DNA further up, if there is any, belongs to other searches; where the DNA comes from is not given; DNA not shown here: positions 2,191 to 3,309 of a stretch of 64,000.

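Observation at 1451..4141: IS1595-family element with 24-bp perfect IRs carrying two passenger genes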

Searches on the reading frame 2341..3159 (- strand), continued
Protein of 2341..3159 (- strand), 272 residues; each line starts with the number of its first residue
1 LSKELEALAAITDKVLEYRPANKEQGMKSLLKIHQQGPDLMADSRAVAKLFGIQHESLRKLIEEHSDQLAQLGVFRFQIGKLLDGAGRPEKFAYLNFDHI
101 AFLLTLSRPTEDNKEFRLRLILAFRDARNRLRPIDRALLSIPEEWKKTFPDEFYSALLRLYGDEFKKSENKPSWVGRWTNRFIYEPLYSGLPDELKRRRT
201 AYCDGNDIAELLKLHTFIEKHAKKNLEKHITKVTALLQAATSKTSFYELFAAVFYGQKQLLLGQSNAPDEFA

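Call 61: fold_search(model_id=the predicted structure, library=pdb)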
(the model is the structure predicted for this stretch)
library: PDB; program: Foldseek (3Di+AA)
matches with E <= 10: 309; with E <= 0.001: 0
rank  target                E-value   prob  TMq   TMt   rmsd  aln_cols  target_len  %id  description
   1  8u0g_A                2.3e-01  0.47  0.31  0.34   9.5       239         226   16  Full-length dimer of DNA-Damage Response Protein C from Deinococcus radiodurans - Crystal form xMJ7124 (released 2023-09-06)
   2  6cmv_B                2.4e-01  0.30  0.15  0.29  14.1       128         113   13  Crystal structure of Archaeal Biofilm Regulator (AbfR2) from Sulfolobus acidocaldarius (released 2018-11-14)
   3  6tut_O                2.4e-01  0.11  0.14  0.08  21.8       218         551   17  Cryo-EM structure of the RNA Polymerase III-Maf1 complex (released 2020-02-19)
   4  6cmv_C                2.7e-01  0.25  0.15  0.30  14.0       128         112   14  Crystal structure of Archaeal Biofilm Regulator (AbfR2) from Sulfolobus acidocaldarius (released 2018-11-14)
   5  6xby_a                3.1e-01  0.05  0.12  0.07  30.9       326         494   12  Cryo-EM structure of V-ATPase from bovine brain, state 2 (released 2020-08-19)
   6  5x11_H                4.3e-01  0.11  0.15  0.21  15.1       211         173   15  Crystal structure of Bacillus subtilis PadR in complex with operator DNA (released 2017-11-22)
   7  6cmv_A                4.8e-01  0.21  0.15  0.29  13.2       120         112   12  Crystal structure of Archaeal Biofilm Regulator (AbfR2) from Sulfolobus acidocaldarius (released 2018-11-14)
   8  5yhy                  5.1e-01  0.15  0.15  0.25  17.1       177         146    8  Structure of Lactococcus lactis ZitR, C30S mutant (released 2017-12-06)
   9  7qvb_B                5.4e-01  0.30  0.30  0.33   9.5       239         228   15  Crystal structure of the DNA-binding protein DdrC from Deinococcus radiodurans (released 2022-06-22)
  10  6f40_O                5.7e-01  0.07  0.14  0.08  21.2       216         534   17  RNA Polymerase III open complex (released 2018-01-17)
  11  5x11_E                6.4e-01  0.12  0.16  0.23  14.7       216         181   13  Crystal structure of Bacillus subtilis PadR in complex with operator DNA (released 2017-11-22)
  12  7nvs_W                6.8e-01  0.09  0.16  0.22  20.5       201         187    8  RNA polymerase II core pre-initiation complex with closed promoter DNA in proximal position (released 2021-05-05)
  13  6pln_B                7.6e-01  0.35  0.16  0.36  12.5        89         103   17  X-ray crystal structure of Pyrococcus furiosus general transcription factor TFE-alpha (released 2020-07-08)
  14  6xjf_G                7.6e-01  0.25  0.15  0.32  11.5        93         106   14  X-ray crystal structure of Pyrococcus furiosus general transcription factor TFE-alpha (SeMet labeled protein) (released 2020-07-08)
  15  7udi_B                7.6e-01  0.23  0.29  0.33  10.0       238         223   15  Full-length dimer of DNA-Damage Response Protein C from Deinococcus radiodurans (released 2023-02-22)
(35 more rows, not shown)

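Call 66: search_protein_families(library=ncbifam, proteins=[window:2341-3159:-], max_evalue=0.001)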
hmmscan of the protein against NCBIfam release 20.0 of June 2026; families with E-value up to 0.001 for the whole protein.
window:2341-3159:- (272 aa): 0 families

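Call 69: search_dna_similar(query=window:2341-3159:-, collection=phages, mode=protein, max_rows=15)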
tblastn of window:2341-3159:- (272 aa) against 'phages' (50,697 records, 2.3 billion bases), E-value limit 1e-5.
Records with a match: 74; places in all: 74; records where one place covers at least 80% of the query: 3.
Best place of each record, by identity: <60% 74.
By first word of the organism name: Streptococcus 43; Mycobacterium 19; Pseudomonas 4; Gordonia 4; Burkholderia 2; Phage 1; Aphanizomenon 1.
By host as written in the record: Mycobacterium smegmatis mc2 155 12; Mycobacterium smegmatis mc#155 5; Pseudomonas aeruginosa YMC11/02/R656 2; Mycobacterium smegmatis ATCC 607 2; Gordonia malaquae strain BEN700 2; Burkholderia cepacia LMG 18821 2; Gordonia terrae 3612 2; Streptococcus parauberis NCFD_2020 2; and 45 more.
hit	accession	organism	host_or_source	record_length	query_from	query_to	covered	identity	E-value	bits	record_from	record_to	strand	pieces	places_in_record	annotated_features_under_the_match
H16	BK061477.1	Pseudomonas phage vB_PaeS-D14C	Pseudomonas aeruginosa strain 1-13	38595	27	270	90%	30.6%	6e-25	109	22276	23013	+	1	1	hypothetical protein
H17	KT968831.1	Pseudomonas phage YMC11/02/R656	Pseudomonas aeruginosa YMC11/02/R656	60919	27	269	89%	30.2%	7e-25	109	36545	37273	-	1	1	hypothetical protein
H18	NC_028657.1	Pseudomonas phage YMC11/02/R656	Pseudomonas aeruginosa YMC11/02/R656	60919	27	269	89%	30.2%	7e-25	109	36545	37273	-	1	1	Rha family transcriptional regulator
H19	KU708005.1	Pseudomonas phage phiAH14b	Pseudomonas sp. ANT_H14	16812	9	128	44%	38.5%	7e-12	71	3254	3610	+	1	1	Rha-like regulatory protein | hypothetical protein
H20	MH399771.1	Mycobacterium phage ByChance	Mycobacterium smegmatis mc2 155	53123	23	143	44%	34.6%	1e-10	67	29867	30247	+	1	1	37: hypothetical protein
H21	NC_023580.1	Mycobacterium phage Saal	Mycobacterium smegmatis mc2 155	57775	23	143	44%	34.6%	1e-10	67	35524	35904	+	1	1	49: Rha-like transcriptional regulator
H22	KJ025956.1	Mycobacterium phage Saal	Mycobacterium smegmatis mc2 155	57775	23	143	44%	34.6%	1e-10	67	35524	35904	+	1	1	49: antirepressor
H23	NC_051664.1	Mycobacterium phage Gorge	Mycobacterium smegmatis ATCC 607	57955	23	143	44%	34.6%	1e-10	67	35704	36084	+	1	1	51: Rha-like transcriptional regulator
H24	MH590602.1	Mycobacterium phage Gorge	Mycobacterium smegmatis ATCC 607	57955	23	143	44%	34.6%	1e-10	67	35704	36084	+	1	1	51: antirepressor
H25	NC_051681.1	Mycobacterium phage Mattes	Mycobacterium smegmatis mc2 155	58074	23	143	44%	34.6%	1e-10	67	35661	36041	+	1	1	50: Rha-like transcriptional regulator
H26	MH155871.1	Mycobacterium phage Mattes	Mycobacterium smegmatis mc2 155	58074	23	143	44%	34.6%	1e-10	67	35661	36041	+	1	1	50: hypothetical protein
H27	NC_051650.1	Mycobacterium phage DRBy19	Mycobacterium smegmatis mc#155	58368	23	143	44%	34.6%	1e-10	67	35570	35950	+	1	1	49: Rha-like transcriptional regulator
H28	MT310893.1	Mycobacterium phage DRBy19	Mycobacterium smegmatis mc#155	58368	23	143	44%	34.6%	1e-10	67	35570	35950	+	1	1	49: antirepressor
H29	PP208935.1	Mycobacterium phage Philus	Mycobacterium smegmatis mc#155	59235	23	143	44%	34.6%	1e-10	67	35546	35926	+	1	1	50: antirepressor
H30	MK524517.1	Mycobacterium phage James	Mycobacterium smegmatis mc2 155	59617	23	143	44%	34.6%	1e-10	67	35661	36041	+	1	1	50: antirepressor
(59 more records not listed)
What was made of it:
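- Isolated phages encode proteins of the same architecture that are about 30% identical (call 69).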

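Call 72: search_protein_families(library=pfam, proteins=[L102:1165-1986:+, L102:2777-3535:+, L103:3126-4016:+, L103:809-1963:+, L104:2-1093:-, L105:1399-2229:+, L106:851-1813:+, L106:1813-2982:+, L107:4726-5484:+, L090:4512-4991:+], max_evalue=0.001)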
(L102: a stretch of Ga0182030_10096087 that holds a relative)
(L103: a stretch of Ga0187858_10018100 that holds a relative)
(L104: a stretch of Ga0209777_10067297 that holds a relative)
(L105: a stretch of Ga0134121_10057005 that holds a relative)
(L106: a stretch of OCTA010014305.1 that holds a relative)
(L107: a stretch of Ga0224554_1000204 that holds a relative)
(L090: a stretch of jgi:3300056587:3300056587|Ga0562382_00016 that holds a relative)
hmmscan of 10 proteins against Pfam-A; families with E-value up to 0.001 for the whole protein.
L102:1165-1986:+ (274 aa): 1 family
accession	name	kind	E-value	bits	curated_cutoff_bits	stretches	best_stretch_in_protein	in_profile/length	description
PF13610.12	DDE_Tnp_IS240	-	0.00016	22.2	27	1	93-149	19-76/139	DDE domain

L102:2777-3535:+ (253 aa): 1 family
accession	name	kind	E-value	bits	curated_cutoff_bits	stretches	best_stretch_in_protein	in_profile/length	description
PF04383.19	KilA-N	-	6.1e-24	84.4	23.8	1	16-113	7-106/107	KilA-N domain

L103:3126-4016:+ (297 aa): 2 families
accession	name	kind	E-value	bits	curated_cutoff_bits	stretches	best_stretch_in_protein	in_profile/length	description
PF13936.12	HTH_38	-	0.00036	20.7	27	1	26-63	4-41/44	Helix-turn-helix domain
PF13610.12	DDE_Tnp_IS240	-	0.00067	20.2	27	0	117-172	20-76/139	DDE domain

L103:809-1963:+ (385 aa): 1 family
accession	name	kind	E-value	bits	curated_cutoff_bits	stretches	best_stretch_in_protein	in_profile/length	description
PF06114.19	Peptidase_M78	-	0.00024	21.3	22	1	235-298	1-61/123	IrrE N-terminal-like domain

L104:2-1093:- (364 aa): 2 families
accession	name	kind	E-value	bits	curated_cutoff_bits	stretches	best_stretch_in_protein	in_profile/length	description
PF01381.28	HTH_3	-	1.3e-08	35.2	23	1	18-69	3-54/55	Helix-turn-helix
PF06114.19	Peptidase_M78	-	0.00075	19.7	22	0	215-316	11-102/123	IrrE N-terminal-like domain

L105:1399-2229:+ (277 aa): 0 families

L106:851-1813:+ (321 aa): 0 families

L106:1813-2982:+ (390 aa): 0 families

L107:4726-5484:+ (253 aa): 1 family
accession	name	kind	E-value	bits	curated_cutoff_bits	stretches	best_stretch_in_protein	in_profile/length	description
PF00145.23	DNA_methylase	-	2.4e-10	40.8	22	1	12-115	2-113/324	C-5 cytosine-specific DNA methylase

L090:4512-4991:+ (160 aa): 1 family
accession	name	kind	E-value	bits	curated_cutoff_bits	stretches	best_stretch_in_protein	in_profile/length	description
PF03400.19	DDE_Tnp_IS1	-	0.00071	20.4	24.1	1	79-118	82-121/131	IS1 transposase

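Call 73: search_protein_families(library=ncbifam, proteins=[L102:1165-1986:+, L103:3126-4016:+, L090:4512-4991:+, L105:1399-2229:+, L106:851-1813:+], max_evalue=0.1)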
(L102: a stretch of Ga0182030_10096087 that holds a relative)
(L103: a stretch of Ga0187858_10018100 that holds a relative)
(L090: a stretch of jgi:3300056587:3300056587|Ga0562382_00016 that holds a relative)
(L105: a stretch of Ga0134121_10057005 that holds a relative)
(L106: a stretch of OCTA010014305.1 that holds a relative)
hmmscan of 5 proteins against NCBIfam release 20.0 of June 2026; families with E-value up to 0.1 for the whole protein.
L102:1165-1986:+ (274 aa): 4 families
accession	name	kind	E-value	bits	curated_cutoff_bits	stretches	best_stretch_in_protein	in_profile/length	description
NF033558.1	transpos_IS1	equivalog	2.1e-10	40.9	100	1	6-149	42-169/199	IS1 family transposase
NF033587.1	transpos_IS6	equivalog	2.6e-08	33.8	125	1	92-151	84-144/202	IS6 family transposase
NF041579.1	betaxyl_Flavo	equivalog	0.0035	15.6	1350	1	166-241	112-182/716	beta-xylosidase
NF033547.1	transpos_IS1595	equivalog_domain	0.01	15.7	75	1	2-147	2-150/215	IS1595 family transposase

L103:3126-4016:+ (297 aa): 3 families
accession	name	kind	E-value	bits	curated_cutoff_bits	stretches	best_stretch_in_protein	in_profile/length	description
NF033558.1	transpos_IS1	equivalog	3.2e-12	46.8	100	1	25-171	38-168/199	IS1 family transposase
NF033587.1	transpos_IS6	equivalog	8e-06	25.7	125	1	115-174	84-144/202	IS6 family transposase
NF033547.1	transpos_IS1595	equivalog_domain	0.028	14.3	75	1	26-172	3-152/215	IS1595 family transposase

L090:4512-4991:+ (160 aa): 1 family
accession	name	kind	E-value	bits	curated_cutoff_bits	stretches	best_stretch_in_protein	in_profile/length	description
NF033558.1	transpos_IS1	equivalog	0.036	14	100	1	80-102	176-198/199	IS1 family transposase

L105:1399-2229:+ (277 aa): 2 families
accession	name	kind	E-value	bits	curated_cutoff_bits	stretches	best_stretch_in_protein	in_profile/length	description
NF033558.1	transpos_IS1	equivalog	3.6e-14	53.1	100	1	7-149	43-169/199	IS1 family transposase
NF033587.1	transpos_IS6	equivalog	0.0039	16.9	125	1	92-151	84-144/202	IS6 family transposase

L106:851-1813:+ (321 aa): 2 families
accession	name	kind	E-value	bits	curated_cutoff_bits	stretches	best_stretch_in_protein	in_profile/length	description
NF033634.1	SLATT_1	domain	0.0066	16.4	41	1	8-108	23-113/132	SLATT domain-containing protein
TIGR03495.1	phage_LysB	equivalog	0.037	14.3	92.75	1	49-111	4-69/135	Rz-like lysis system protein LysB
